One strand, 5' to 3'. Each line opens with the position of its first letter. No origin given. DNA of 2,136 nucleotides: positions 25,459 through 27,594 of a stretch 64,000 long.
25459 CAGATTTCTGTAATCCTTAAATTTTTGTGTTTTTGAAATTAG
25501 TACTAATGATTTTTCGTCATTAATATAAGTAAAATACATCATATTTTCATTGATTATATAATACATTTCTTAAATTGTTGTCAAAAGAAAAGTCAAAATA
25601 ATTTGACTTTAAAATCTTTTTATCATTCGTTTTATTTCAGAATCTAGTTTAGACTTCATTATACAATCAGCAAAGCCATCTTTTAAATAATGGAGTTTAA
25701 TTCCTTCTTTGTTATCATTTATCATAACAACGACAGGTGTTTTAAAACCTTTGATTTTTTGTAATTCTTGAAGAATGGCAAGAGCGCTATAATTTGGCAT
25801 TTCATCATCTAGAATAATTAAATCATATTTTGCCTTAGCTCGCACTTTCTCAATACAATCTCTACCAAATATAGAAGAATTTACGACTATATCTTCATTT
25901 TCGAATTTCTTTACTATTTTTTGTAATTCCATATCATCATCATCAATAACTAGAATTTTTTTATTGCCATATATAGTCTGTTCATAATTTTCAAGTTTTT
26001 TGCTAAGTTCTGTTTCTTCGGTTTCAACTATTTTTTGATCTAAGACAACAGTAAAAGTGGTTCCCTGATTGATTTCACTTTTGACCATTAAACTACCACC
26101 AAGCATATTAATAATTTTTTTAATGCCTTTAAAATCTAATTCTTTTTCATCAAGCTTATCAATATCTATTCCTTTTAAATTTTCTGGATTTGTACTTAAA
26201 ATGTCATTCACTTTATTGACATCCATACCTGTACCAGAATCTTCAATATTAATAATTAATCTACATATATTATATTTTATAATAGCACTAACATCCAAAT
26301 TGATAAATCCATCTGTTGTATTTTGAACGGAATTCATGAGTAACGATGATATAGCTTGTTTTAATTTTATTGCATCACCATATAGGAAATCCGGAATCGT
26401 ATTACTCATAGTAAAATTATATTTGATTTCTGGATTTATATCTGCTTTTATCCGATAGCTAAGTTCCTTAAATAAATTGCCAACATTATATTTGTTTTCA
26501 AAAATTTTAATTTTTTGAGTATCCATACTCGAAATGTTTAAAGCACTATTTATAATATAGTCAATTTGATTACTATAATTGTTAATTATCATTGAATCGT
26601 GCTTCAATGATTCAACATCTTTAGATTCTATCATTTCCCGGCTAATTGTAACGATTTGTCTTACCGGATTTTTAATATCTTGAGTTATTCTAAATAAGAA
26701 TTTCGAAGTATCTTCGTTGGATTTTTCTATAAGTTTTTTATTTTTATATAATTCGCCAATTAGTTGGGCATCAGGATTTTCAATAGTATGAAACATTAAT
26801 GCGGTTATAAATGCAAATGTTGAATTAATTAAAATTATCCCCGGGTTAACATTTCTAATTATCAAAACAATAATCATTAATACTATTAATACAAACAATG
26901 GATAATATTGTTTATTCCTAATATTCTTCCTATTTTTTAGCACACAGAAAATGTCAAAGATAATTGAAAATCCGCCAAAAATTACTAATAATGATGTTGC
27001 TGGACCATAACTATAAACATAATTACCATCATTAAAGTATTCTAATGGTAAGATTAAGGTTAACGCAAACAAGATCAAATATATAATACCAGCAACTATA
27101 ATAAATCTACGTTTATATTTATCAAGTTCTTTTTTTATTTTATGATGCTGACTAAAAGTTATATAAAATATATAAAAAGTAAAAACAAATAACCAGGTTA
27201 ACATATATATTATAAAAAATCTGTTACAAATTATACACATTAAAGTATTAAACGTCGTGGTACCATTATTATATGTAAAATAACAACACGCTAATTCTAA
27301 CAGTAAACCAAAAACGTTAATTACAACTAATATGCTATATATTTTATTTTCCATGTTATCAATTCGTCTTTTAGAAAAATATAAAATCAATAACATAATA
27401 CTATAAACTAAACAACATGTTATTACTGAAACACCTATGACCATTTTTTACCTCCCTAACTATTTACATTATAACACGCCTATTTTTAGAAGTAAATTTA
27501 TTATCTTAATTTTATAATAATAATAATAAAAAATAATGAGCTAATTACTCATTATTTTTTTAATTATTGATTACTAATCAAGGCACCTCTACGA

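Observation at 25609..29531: Accessory insertion between metG and tatD: AMP-binding adenylating enzyme plus a hybrid sensor kinase whose H-box histidine appears to be replaced by glutamine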

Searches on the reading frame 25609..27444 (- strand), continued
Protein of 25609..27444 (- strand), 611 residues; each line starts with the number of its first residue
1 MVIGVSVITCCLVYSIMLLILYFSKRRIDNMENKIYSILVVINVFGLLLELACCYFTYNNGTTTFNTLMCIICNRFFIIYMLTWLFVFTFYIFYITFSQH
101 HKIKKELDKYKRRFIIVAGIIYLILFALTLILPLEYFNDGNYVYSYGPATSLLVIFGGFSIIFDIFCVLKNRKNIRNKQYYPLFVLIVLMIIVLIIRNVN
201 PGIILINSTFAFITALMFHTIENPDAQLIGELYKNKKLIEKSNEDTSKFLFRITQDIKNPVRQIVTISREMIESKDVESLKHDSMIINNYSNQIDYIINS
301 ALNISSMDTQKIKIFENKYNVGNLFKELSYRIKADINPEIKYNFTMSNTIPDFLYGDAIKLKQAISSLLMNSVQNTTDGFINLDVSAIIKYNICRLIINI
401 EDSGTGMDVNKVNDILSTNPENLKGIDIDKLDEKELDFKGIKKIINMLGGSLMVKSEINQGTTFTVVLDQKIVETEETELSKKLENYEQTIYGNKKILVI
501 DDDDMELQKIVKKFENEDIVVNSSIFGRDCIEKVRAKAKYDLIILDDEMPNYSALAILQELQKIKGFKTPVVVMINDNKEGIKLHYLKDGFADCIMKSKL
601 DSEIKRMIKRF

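Call 17: search_protein_families(library=pfam, proteins=[L040:9017-9898:+, L053:8550-9902:+, L066:8461-9921:+, L073:8410-9954:+, L004:11853-13178:+, L027:11883-12683:+, L075:12692-13477:+, L007:20311-21198:+], max_evalue=0.01)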
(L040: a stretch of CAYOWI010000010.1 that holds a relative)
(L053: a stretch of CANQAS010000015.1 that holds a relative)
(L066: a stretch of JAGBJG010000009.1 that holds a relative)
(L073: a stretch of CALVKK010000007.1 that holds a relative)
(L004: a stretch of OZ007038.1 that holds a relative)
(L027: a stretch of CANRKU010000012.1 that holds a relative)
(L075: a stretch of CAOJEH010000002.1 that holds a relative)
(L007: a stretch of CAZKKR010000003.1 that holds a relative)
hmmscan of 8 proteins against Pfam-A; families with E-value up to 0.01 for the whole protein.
L040:9017-9898:+ (293 aa): 1 family
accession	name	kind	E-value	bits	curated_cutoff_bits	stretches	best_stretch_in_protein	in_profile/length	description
PF01553.26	Acyltransferase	-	2.4e-10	40.7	23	1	65-191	4-131/132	Acyltransferase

L053:8550-9902:+ (450 aa): 0 families

L066:8461-9921:+ (486 aa): 3 families
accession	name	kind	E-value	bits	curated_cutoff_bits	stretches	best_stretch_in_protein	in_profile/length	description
PF01553.26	Acyltransferase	-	8.8e-11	42.2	23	1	269-416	4-131/132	Acyltransferase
PF13419.12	HAD_2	-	0.00041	21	23.8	1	3-118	1-110/178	Haloacid dehalogenase-like hydrolase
PF00702.32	Hydrolase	-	0.0019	19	26.4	1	3-116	4-122/191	haloacid dehalogenase-like hydrolase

L073:8410-9954:+ (514 aa): 1 family
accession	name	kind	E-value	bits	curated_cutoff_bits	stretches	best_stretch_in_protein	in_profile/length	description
PF01553.26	Acyltransferase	-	5.2e-10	39.7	23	1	288-435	4-131/132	Acyltransferase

L004:11853-13178:+ (441 aa): 4 families
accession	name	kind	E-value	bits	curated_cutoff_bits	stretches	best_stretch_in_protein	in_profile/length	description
PF08245.18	Mur_ligase_M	-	1.3e-31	110.6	24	1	111-283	1-200/200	Mur ligase middle domain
PF02875.26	Mur_ligase_C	-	8.5e-14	52.9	28.4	1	305-417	1-127/127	Mur ligase, glutamate ligase domain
PF21799.2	MurD-like_N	-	8.4e-09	36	27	1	5-93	1-87/88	Mur ligase MurD-like, N-terminal domain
PF02254.24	TrkA_N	-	0.0025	18.6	23.8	1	7-59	1-51/116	TrkA-N domain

L027:11883-12683:+ (266 aa): 2 families
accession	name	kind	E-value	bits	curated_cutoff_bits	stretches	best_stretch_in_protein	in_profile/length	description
PF00072.30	Response_reg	-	2.6e-19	69.9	30.2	1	139-252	1-110/111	Response regulator receiver domain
PF01627.28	Hpt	-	1.1e-05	26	24.6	1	31-90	3-62/84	Hpt domain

L075:12692-13477:+ (261 aa): 2 families
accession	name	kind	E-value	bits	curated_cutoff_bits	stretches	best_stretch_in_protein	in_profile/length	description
PF00072.30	Response_reg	-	1.1e-20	74.3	30.2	1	138-251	1-110/111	Response regulator receiver domain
PF01627.28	Hpt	-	2.5e-05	24.9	24.6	1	31-87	3-57/84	Hpt domain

L007:20311-21198:+ (295 aa): 2 families
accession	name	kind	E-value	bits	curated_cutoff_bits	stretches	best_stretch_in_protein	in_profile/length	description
PF00849.27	PseudoU_synth_2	-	2.8e-31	109.2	26.8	1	83-234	1-150/152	RNA pseudouridylate synthase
PF01479.30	S4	-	1.7e-12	47.3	22.8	1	13-57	2-48/48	S4 domain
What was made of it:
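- The alternative partner is another acyl-handling enzyme (call 17).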

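Call 53: search_protein_families(library=pfam, proteins=[L073:10001-12628:+, L067:13274-15571:+, L027:9971-11839:+], max_evalue=0.001)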
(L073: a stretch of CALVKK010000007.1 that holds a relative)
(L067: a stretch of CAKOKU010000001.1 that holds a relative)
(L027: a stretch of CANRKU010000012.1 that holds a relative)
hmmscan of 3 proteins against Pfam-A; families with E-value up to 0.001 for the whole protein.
L073:10001-12628:+ (875 aa): 4 families
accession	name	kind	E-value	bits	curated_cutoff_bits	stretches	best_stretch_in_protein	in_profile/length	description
PF00072.30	Response_reg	-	6.2e-47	158.8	30.2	2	624-734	1-109/111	Response regulator receiver domain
PF02518.31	HATPase_c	-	1.2e-24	87.4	26.4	1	349-461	2-109/111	Histidine kinase-, DNA gyrase B-, and HSP90-like ATPase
PF00512.31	HisKA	-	8e-18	64.7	26.9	1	236-301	1-66/66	His Kinase A (phospho-acceptor) domain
PF01627.28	Hpt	-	1.3e-05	25.8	24.6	1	782-845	1-66/84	Hpt domain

L067:13274-15571:+ (765 aa): 3 families
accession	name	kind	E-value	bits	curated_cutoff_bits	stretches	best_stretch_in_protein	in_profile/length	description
PF02518.31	HATPase_c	-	1.2e-23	84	26.4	1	374-490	1-110/111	Histidine kinase-, DNA gyrase B-, and HSP90-like ATPase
PF00072.30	Response_reg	-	4.5e-22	78.8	30.2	1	522-630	1-107/111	Response regulator receiver domain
PF00512.31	HisKA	-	1.8e-12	47.6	26.9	1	260-326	1-65/66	His Kinase A (phospho-acceptor) domain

L027:9971-11839:+ (622 aa): 3 families
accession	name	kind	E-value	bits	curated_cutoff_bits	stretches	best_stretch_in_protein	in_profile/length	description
PF02518.31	HATPase_c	-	5.1e-27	94.9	26.4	1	364-477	1-109/111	Histidine kinase-, DNA gyrase B-, and HSP90-like ATPase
PF00072.30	Response_reg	-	1.4e-22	80.4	30.2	1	504-614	1-109/111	Response regulator receiver domain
PF00512.31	HisKA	-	4.5e-18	65.5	26.9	1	252-316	1-65/66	His Kinase A (phospho-acceptor) domain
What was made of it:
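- On HisKA-type (class I) sensor histidine kinase: Canonical relatives score 48-65 bits (call 53).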

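Call 54: search_protein_families(library=padloc, proteins=[window:25609-27444:-], max_evalue=0.001)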
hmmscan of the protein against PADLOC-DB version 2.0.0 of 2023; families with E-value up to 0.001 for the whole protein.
window:25609-27444:- (611 aa): 0 families
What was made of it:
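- Tried and rejected: Known defence system: PADLOC has no hit for either protein (call 54).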

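Call 66: find_encoding_contigs(protein=P0055, flank=8000, max_places=2)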
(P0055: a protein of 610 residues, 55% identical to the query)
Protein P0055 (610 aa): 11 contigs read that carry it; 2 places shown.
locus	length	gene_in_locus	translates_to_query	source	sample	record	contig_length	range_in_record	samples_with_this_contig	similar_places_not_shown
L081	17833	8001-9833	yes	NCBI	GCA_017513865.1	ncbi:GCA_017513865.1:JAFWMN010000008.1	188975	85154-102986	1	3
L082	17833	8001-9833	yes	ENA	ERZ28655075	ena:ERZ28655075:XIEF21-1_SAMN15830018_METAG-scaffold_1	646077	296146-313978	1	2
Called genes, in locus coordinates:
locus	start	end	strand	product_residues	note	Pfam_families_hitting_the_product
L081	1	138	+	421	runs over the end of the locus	PF00919:UPF0004, PF04055:Radical_SAM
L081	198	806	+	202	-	-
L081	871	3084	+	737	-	PF23139:OB_YrrC, PF14490:HHH_RecD2, PF00580:UvrD-helicase (faint), PF13086:AAA_11 (weak), PF13245:AAA_19, PF13604:AAA_30, PF18335:SH3_13, PF13538:UvrD_C_2, +3 more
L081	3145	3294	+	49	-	-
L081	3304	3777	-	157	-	-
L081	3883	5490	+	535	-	PF01268:FTHFS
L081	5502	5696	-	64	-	-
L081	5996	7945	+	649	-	PF00501:AMP-binding, PF13193:AMP-binding_C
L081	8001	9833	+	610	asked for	PF02518:HATPase_c, PF00072:Response_reg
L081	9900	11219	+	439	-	PF21799:MurD-like_N, PF08245:Mur_ligase_M, PF02875:Mur_ligase_C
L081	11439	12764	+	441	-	-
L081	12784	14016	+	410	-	-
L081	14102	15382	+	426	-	PF13393:tRNA-synt_His, PF00587:tRNA-synt_2b, PF03129:HGTP_anticodon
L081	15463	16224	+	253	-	PF00004:AAA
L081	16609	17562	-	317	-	PF11858:DUF3378, PF01351:RNase_HII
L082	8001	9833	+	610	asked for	PF02518:HATPase_c, PF00072:Response_reg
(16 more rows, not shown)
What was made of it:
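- Independent gene calls on a 646-kb contig give the same pair (call 66).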

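Call 67: predict_structure(alignment_id=A1)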
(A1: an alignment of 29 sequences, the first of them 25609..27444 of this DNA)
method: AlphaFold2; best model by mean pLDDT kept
length: 611 residues; sequences in the alignment: 29
mean_pLDDT: 77.2   pTM: 0.41
mean pLDDT of the five models: 77.2, 75.1, 74.3, 73.3, 71.7
residues with pLDDT >= 90: 7; 70-90: 467; 50-70: 119; < 50: 18
segments of 3 or more residues with pLDDT < 50: 303-306, 479-482, 484-492
pLDDT, mean of each block of 10 residues (from residue 1): 78 87 76 82 88 84 84 87 85 73 68 81 87 81 78 82 80 62 70 73 67 76 61 62 63 76 86 82 84 68 50 70 86 83 84 84 88 85 82 82 84 73 61 67 82 82 86 62 47 71 83 80 82 82 84 83 83 82 78 83 76 71
secondary structure, 60 per line:
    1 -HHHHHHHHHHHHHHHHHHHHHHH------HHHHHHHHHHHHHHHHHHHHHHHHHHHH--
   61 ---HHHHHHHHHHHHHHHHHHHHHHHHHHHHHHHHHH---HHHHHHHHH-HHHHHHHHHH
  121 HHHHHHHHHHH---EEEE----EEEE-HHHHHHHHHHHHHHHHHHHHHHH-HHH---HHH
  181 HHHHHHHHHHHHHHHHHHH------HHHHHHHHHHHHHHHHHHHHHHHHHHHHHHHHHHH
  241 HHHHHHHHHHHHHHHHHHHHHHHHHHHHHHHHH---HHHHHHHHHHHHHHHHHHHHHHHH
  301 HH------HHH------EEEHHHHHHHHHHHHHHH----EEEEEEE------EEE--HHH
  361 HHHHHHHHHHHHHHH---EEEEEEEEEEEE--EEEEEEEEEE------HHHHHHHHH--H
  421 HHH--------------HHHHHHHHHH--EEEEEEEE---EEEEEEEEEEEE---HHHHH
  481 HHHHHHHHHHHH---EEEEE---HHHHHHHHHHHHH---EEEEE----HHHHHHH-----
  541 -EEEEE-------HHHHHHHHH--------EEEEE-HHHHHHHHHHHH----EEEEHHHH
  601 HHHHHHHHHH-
elements in order: H2-24 H31-58 H64-97 H101-109 H111-131 E135-138 E143-146 H148-170 H178-199 H206-273 H277-302 E318-320 H321-335 E340-346 E353-355 H358-375 E379-390 E393-402 H409-417 H420-423 H438-447 E450-457 E461-472 H476-492 E496-500 H504-516 E520-524 H529-535 E542-546 H554-562 E571-575 H577-588 E593-596 H597-610
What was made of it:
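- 26770..26781 (-): E222-N223-P224-D225 motif at the cytoplasmic end of TM7. E and N are invariant and P and D nearly so, in both His and His-less members. TM7 runs as one helix (aa 206-273) through this motif into DHp helix 1 (call 67).
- TM7 continues as a single helix into DHp helix 1 (call 67).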

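Call 71: fold_search(model_id=the predicted structure, library=pdb)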
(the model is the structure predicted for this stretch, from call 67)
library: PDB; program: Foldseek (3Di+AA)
matches with E <= 10: 1669; with E <= 0.001: 318
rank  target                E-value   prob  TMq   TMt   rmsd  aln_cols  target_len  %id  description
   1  6rh0_B                8.1e-12  1.00  0.21  0.52  20.4       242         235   19  Revisiting pH-gated conformational switch. Complex HK853-RR468 pH 5.5 (released 2020-02-19)
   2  6rh0_A                1.0e-11  1.00  0.21  0.51  20.3       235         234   19  Revisiting pH-gated conformational switch. Complex HK853-RR468 pH 5.5 (released 2020-02-19)
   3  5c93_A                1.3e-11  1.00  0.20  0.48  18.9       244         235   19  Histidine kinase with ATP (released 2016-07-27)
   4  6rgz_A                1.3e-11  1.00  0.20  0.48  20.3       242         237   19  Revisiting pH-gated conformational switch. Complex HK853-RR468 pH 6.5 (released 2020-02-19)
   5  6rgy_B                1.5e-11  1.00  0.21  0.51  20.3       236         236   20  Revisiting pH-gated conformational switch. Complex HK853-RR468 pH 7.5 (released 2020-02-19)
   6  9a5d_A                1.5e-11  1.00  0.22  0.22  44.5       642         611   12  Integrative model of WALK-YYCH by crosslinking MS and deep learning (released 2024-09-18)
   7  4u7o_A                1.7e-11  1.00  0.20  0.48  18.9       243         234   19  Active histidine kinase bound with ATP (released 2015-09-02)
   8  6rfv_B                2.0e-11  1.00  0.20  0.50  20.1       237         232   19  Revisiting pH-gated conformational switch. Complex HK853-RR468 pH 7 (released 2020-02-19)
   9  6rfv_A                2.1e-11  1.00  0.20  0.48  20.4       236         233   20  Revisiting pH-gated conformational switch. Complex HK853-RR468 pH 7 (released 2020-02-19)
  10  6rgy_A                2.2e-11  1.00  0.21  0.51  20.2       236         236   20  Revisiting pH-gated conformational switch. Complex HK853-RR468 pH 7.5 (released 2020-02-19)
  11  6rh8_A                2.5e-11  1.00  0.21  0.50  20.2       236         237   20  Revisiting pH-gated conformational switch. Complex HK853 mutant H260A -RR468 mutant D53A pH 5.3 (released 2020-02-19)
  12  4q20_B                2.6e-11  1.00  0.20  0.50  18.1       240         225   17  Crystal structure of a C-terminal part of tyrosine kinase (DivL) from Caulobacter crescentus CB15 at 2.50 A resolution (released 2014-04-23)
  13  4jav_B                2.6e-11  1.00  0.21  0.49  20.6       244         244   20  Structural basis of a rationally rewired protein-protein interface (HK853wt and RR468mutant V13P, L14I, I17M and N21V) (released 2013-09-04)
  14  4zki_A                3.3e-11  1.00  0.21  0.51  18.8       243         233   18  The crystal structure of Histidine Kinase YycG with ADP (released 2016-05-04)
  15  6dk7_B                4.0e-11  1.00  0.22  0.55  20.0       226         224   22  RetS histidine kinase region with cobalt (released 2019-03-20)
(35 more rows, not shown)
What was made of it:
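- Closest known: DivL of Caulobacter. Same: It is a structural match to the model here (call 71).
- The cytoplasmic part matches HK853, WalK, DivL, RetS and GacS (call 71). DivL, RetS and GacS are among the structural matches (call 71).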

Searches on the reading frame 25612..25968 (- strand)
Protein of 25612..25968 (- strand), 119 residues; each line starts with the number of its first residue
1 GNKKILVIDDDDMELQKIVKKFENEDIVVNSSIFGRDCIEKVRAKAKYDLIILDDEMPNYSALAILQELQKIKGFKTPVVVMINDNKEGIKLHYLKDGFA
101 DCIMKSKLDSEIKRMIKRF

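Call 20: search_solved_structures(query=window:25612-25968:-, max_evalue=0.001, show_alignments=3)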
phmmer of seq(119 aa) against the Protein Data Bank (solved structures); distinct sequences matched with E-value up to 0.001: 44.
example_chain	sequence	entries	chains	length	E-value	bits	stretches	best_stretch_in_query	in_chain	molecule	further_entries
6ont_A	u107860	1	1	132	4.6e-08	36.6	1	2-106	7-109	Two-component response regulator 1452 receiver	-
3a0u_A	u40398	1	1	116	1.3e-06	31.9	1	3-76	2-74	Response regulator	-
3a0r_B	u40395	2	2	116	1.4e-06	31.9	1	3-76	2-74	Response regulator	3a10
9g85_A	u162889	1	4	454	3e-06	30.8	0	4-106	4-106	Response regulator PleD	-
2wb4_A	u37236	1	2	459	3.1e-06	30.7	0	4-106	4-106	DIGUANYLATE CYCLASE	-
9g86_A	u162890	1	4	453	3.3e-06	30.6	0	4-106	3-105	Response regulator PleD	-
1w25_A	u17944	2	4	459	3.4e-06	30.6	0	4-106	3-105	STALKED-CELL DIFFERENTIATION CONTROLLING PROTEIN | RESPONSE REGULATOR PLED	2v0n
7pvk_A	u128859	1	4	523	3.9e-06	30.4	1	10-108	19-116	Response regulator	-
7pv7_D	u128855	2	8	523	3.9e-06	30.4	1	10-108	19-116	Response regulator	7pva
9xzo_A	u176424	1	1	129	2e-05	28.1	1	4-117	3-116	De novo protein M1X0B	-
1mvo_A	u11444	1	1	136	3.6e-05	27.3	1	2-117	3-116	PhoP response regulator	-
4qpj_C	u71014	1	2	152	4.1e-05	27.1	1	1-84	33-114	Cell cycle response regulator CtrA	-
1nxo_A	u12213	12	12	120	4.1e-05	27.1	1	3-117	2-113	DNA-binding response regulator | Response regulator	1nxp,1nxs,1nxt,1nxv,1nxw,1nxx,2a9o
6eb7_A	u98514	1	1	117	5.6e-05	26.7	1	3-117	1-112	DNA-binding response regulator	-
5x5j_A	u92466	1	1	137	5.7e-05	26.7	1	4-112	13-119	AdeR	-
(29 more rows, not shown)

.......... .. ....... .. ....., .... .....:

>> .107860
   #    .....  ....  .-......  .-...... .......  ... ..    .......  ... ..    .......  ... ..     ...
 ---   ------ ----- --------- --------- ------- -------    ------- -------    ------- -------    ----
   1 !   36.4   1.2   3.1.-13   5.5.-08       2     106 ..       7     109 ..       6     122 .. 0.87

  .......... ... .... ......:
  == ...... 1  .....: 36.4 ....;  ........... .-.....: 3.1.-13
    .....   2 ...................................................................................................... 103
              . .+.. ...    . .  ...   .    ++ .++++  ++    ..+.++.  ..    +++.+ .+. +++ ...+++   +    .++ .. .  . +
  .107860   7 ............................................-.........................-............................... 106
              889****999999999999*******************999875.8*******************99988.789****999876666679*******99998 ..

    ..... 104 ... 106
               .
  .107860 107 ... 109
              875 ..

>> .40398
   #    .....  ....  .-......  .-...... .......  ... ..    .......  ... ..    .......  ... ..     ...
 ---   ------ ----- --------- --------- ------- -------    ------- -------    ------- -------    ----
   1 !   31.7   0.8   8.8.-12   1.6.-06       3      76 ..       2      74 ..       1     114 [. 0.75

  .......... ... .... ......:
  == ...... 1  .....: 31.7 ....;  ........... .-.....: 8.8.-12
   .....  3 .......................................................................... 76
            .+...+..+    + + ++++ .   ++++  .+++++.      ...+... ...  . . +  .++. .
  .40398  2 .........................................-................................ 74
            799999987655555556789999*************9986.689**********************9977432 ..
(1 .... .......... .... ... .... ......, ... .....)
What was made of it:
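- On Response-regulator receiver domain (phosphorylatable): Ile575 aligns to the Ser of 6ont (call 20).
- Checked: Receiver Asp546 and Lys597 align to the canonical residues (call 20).
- The window copy keeps the receiver Asp and Lys (call 20).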
